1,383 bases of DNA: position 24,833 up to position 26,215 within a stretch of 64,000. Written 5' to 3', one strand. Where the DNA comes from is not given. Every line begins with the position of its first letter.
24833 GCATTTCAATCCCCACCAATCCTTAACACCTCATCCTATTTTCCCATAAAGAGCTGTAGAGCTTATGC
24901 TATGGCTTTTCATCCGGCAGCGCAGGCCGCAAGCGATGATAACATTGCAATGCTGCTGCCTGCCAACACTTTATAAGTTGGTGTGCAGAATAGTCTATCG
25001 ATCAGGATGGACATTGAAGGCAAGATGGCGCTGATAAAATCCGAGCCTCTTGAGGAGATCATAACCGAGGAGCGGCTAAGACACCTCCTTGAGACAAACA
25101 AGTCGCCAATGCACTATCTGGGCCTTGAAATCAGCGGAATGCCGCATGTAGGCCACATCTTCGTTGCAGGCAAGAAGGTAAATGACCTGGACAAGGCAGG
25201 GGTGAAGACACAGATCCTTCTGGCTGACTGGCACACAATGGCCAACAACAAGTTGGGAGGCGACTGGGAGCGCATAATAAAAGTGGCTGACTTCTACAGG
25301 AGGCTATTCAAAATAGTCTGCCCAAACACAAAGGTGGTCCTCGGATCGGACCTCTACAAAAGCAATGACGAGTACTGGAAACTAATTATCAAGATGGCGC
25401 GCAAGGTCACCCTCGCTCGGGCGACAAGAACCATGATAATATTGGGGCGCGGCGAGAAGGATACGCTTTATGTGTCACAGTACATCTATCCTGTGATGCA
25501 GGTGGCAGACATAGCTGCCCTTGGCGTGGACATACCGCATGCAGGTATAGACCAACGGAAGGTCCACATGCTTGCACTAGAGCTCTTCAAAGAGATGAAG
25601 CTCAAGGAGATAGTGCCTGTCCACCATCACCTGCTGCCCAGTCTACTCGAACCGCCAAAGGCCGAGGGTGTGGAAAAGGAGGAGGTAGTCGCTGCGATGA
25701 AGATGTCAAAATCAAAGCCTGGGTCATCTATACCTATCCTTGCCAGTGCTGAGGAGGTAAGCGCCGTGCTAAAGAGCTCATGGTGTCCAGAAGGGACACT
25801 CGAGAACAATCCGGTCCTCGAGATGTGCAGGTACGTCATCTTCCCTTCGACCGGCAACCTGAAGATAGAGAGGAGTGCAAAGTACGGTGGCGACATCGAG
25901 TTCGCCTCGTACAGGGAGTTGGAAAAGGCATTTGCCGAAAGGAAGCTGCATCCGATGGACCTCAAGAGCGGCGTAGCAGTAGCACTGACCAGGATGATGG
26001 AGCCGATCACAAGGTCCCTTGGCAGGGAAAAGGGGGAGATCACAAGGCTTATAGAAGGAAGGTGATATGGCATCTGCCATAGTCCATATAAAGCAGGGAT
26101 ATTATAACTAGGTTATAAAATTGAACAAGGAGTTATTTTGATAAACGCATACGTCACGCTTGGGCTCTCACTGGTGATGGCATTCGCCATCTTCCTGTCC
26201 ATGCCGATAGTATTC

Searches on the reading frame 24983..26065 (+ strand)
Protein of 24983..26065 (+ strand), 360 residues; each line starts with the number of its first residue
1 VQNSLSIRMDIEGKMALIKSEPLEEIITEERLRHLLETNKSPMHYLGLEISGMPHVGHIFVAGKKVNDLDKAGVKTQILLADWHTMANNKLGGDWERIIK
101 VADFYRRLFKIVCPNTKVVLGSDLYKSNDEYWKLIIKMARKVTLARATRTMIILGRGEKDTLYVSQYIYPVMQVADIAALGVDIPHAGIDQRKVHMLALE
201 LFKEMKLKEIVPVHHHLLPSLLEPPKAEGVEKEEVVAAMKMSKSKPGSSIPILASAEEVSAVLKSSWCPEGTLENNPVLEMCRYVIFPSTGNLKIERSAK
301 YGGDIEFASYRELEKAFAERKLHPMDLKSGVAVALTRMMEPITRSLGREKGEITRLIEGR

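Call 10: search_protein_families(library=pfam, proteins=[window:24983-26065:+], max_evalue=0.01)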
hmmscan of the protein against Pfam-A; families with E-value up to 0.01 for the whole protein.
window:24983-26065:+ (360 aa): 1 family
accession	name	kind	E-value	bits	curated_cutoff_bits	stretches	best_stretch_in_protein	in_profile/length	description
PF00579.31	tRNA-synt_1b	-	9.8e-29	101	21.1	1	41-338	5-290/292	tRNA synthetases class I (W and Y)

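Call 83: search_protein_families(library=ncbifam, proteins=[window:24983-26065:+], max_evalue=0.00001)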
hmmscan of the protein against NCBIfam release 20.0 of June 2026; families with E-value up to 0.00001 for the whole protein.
window:24983-26065:+ (360 aa): 3 families
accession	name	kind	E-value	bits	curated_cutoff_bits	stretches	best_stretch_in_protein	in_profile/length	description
NF006330.0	PRK08560.1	equivalog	3.4e-113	378.1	220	1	9-352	1-334/342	tyrosine--tRNA ligase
TIGR00234.1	tyrS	equivalog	2.1e-28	99.6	113.8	1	14-214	6-224/406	tyrosine--tRNA ligase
TIGR00233.1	trpS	equivalog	1e-10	41.5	176.75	1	45-263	6-215/328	tryptophan--tRNA ligase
